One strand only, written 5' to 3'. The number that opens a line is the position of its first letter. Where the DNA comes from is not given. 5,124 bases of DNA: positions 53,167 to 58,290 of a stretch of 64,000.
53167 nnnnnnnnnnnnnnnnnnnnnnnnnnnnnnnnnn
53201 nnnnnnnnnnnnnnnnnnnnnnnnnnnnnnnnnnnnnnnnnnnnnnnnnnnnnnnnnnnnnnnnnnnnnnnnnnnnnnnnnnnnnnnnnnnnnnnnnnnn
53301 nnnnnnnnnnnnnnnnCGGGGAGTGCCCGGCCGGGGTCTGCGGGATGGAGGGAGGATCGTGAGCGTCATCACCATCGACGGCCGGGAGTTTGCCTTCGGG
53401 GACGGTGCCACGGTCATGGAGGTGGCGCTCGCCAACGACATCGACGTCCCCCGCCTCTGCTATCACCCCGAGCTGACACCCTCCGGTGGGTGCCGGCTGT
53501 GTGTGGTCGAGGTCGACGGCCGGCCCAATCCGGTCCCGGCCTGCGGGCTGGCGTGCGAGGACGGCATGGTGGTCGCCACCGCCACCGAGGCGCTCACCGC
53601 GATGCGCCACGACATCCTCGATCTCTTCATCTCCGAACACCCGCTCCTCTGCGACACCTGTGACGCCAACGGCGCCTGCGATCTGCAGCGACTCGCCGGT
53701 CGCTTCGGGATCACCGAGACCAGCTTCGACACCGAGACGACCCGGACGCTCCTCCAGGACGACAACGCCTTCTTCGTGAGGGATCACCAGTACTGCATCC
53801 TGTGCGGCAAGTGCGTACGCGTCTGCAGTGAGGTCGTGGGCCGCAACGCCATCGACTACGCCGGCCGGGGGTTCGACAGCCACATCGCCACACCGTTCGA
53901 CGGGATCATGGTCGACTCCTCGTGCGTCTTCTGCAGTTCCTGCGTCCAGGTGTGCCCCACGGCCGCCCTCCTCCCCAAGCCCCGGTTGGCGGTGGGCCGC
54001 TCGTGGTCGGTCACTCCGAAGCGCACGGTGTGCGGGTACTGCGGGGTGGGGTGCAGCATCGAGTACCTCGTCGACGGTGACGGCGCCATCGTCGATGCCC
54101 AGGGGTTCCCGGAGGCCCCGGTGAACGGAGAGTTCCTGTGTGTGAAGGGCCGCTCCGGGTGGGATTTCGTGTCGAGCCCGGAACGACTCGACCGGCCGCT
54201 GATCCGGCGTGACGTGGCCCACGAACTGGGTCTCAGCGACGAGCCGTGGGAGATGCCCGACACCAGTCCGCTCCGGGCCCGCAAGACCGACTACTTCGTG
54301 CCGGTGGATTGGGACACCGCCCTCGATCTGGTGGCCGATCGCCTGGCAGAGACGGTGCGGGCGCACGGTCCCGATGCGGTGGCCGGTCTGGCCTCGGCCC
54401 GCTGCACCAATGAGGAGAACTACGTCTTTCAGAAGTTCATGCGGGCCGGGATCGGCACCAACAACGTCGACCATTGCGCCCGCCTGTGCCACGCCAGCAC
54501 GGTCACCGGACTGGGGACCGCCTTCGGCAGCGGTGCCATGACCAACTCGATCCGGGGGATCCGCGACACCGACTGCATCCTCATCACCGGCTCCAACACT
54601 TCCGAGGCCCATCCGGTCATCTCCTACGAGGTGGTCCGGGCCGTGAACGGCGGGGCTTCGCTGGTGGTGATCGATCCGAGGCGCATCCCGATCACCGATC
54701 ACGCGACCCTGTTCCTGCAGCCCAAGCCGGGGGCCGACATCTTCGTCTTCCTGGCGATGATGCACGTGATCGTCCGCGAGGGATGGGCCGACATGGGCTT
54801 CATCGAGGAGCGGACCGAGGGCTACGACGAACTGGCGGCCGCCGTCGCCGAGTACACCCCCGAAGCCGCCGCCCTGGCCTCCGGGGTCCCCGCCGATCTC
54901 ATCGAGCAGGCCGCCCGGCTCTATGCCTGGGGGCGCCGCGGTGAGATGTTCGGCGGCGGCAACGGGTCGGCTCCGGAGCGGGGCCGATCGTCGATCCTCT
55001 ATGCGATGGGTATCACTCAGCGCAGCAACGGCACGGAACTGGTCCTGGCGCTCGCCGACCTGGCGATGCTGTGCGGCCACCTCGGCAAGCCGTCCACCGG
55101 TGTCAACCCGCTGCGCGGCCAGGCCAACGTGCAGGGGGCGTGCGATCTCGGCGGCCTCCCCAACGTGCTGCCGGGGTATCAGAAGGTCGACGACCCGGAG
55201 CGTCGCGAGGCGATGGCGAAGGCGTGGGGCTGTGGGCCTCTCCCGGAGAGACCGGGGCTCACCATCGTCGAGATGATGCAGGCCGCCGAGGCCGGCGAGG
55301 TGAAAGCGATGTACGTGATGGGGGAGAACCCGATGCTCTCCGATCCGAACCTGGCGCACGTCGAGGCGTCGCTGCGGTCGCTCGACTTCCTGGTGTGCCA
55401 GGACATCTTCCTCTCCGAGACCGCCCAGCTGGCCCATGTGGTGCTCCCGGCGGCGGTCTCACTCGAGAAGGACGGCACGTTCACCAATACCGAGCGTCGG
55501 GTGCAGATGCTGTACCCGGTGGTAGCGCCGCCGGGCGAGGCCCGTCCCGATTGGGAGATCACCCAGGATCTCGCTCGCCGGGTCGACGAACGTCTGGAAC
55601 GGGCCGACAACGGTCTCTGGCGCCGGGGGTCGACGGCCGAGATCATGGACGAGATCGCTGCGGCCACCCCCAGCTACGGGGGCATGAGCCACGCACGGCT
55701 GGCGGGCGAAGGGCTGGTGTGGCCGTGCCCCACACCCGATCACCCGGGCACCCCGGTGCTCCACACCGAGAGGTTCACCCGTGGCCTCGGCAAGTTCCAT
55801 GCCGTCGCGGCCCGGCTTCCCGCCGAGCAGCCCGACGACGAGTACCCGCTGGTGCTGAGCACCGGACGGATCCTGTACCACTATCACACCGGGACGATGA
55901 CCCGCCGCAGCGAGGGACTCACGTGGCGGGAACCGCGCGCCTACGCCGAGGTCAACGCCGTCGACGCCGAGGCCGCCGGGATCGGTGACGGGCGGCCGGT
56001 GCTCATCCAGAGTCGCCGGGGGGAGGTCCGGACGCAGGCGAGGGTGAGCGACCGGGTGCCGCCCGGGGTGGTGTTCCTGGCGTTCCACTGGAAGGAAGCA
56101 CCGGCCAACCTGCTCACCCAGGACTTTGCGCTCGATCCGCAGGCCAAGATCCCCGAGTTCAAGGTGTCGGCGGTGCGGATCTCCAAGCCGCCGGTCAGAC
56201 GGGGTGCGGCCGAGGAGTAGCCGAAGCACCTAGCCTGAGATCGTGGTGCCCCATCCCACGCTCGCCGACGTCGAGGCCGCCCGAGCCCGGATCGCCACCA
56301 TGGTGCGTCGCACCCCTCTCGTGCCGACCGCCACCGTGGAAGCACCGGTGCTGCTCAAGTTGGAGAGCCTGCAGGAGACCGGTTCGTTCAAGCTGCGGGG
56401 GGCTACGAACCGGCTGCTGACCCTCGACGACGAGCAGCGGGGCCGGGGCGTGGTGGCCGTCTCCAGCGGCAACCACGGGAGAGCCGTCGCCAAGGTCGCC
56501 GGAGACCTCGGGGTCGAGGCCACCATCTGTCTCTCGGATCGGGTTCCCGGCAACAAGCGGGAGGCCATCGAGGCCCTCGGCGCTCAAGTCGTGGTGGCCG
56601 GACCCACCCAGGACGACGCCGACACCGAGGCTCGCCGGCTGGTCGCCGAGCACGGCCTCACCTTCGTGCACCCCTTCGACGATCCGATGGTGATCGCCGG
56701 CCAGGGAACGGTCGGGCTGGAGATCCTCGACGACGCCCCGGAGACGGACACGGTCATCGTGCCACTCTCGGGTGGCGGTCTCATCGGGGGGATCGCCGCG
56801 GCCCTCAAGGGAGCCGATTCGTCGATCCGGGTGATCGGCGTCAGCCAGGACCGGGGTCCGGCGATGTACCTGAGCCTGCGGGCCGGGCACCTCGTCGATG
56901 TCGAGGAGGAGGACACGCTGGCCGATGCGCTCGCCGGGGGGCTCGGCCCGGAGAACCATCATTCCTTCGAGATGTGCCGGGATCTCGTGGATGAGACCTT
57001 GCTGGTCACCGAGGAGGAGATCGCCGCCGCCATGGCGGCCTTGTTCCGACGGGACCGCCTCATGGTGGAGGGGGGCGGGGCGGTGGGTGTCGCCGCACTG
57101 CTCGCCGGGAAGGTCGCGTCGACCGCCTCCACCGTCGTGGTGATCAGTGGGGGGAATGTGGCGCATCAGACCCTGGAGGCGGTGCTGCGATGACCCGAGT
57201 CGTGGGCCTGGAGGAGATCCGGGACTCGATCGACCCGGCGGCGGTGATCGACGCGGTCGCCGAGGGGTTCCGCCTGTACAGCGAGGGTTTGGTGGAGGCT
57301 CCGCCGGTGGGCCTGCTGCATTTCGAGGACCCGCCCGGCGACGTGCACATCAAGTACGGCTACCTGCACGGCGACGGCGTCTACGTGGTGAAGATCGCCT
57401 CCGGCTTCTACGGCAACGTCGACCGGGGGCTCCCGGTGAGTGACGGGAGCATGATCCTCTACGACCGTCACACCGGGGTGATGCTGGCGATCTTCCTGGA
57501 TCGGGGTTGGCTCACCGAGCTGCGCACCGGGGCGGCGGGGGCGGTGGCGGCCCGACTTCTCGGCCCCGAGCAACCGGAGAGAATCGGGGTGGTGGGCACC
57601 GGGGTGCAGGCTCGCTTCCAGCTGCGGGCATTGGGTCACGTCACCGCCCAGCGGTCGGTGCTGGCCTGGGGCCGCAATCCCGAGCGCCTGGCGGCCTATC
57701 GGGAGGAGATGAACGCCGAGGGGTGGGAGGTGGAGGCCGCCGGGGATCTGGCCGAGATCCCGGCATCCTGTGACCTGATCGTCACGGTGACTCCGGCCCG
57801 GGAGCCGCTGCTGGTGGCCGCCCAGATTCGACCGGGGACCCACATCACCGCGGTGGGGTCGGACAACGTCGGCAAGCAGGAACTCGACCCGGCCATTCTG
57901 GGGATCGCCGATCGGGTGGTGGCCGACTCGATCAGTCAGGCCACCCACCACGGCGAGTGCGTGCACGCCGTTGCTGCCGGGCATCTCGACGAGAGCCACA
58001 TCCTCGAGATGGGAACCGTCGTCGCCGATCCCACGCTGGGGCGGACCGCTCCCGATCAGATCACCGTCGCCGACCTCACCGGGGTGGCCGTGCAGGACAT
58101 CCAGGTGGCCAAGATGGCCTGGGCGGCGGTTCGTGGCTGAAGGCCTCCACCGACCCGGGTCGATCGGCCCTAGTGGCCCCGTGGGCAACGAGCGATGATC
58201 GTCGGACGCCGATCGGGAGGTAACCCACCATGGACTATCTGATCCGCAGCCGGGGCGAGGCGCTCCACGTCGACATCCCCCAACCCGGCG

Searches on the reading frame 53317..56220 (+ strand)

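Call 39: search_protein_families(library=pfam, proteins=[window:53317-56220:+], max_evalue=0.00001)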
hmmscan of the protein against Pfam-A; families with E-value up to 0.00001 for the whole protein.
window:53317-56220:+ (967 aa): 10 families
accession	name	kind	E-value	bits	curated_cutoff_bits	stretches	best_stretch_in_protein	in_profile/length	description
PF00384.28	Molybdopterin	-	7.8e-78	262.4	24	1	290-754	1-352/353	Molybdopterin oxidoreductase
PF01568.27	Molydop_binding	-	2.4e-30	105.3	26.8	1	845-950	1-108/110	Molydopterin dinucleotide binding domain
PF13510.11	Fer2_4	-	3.4e-19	69.1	22.8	1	18-90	6-81/82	2Fe-2S iron-sulfur cluster binding domain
PF04879.21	Molybdop_Fe4S4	-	3.7e-14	52.9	22.7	1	236-286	5-54/55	Molybdopterin oxidoreductase Fe4S4 domain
PF10588.14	NADH-G_4Fe-4S_3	-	1.9e-12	46.9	27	1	97-134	1-38/40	NADH-ubiquinone oxidoreductase-G iron-sulfur binding region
PF12838.12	Fer4_7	-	8.9e-08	32.9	27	1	160-217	2-52/52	4Fe-4S dicluster domain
PF22117.2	Fer4_Nqo3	-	1.4e-06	28.8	27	1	158-218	9-66/67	NADH-quinone oxidoreductase subunit 3, ferredoxin-like domain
PF00111.32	Fer2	-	3.1e-06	27.5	21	1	19-68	2-50/77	2Fe-2S iron-sulfur cluster binding domain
PF14697.11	Fer4_21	-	6.4e-06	26.6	35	1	156-215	4-53/59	4Fe-4S dicluster domain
PF13187.11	Fer4_9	-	8.6e-06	26.1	27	1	159-217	1-51/52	4Fe-4S dicluster domain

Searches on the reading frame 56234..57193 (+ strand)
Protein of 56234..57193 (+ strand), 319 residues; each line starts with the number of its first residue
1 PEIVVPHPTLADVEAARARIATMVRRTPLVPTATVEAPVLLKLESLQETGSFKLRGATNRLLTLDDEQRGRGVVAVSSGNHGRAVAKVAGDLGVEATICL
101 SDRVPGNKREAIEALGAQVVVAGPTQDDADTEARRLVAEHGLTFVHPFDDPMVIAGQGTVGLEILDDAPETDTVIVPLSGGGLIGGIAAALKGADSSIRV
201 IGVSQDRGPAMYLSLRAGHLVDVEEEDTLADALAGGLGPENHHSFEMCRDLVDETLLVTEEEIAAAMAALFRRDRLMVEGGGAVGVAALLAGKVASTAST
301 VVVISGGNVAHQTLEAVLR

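Call 55: search_protein_families(library=pfam, proteins=[window:56234-57193:+], max_evalue=0.0001)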
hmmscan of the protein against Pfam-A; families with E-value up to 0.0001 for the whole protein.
window:56234-57193:+ (319 aa): 1 family
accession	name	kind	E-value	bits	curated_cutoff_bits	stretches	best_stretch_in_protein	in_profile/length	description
PF00291.31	PALP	-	1.3e-75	254.9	35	1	22-306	3-295/295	Pyridoxal-phosphate dependent enzyme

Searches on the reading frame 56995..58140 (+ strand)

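Call 55: search_protein_families(library=pfam, proteins=[window:56995-58140:+], max_evalue=0.0001)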
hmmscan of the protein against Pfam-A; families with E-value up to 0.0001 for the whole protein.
window:56995-58140:+ (381 aa): 1 family
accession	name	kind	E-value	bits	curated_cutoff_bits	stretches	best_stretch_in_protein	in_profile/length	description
PF02423.21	OCD_Mu_crystall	-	2e-58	198.3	24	1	74-375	10-306/314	Ornithine cyclodeaminase/mu-crystallin family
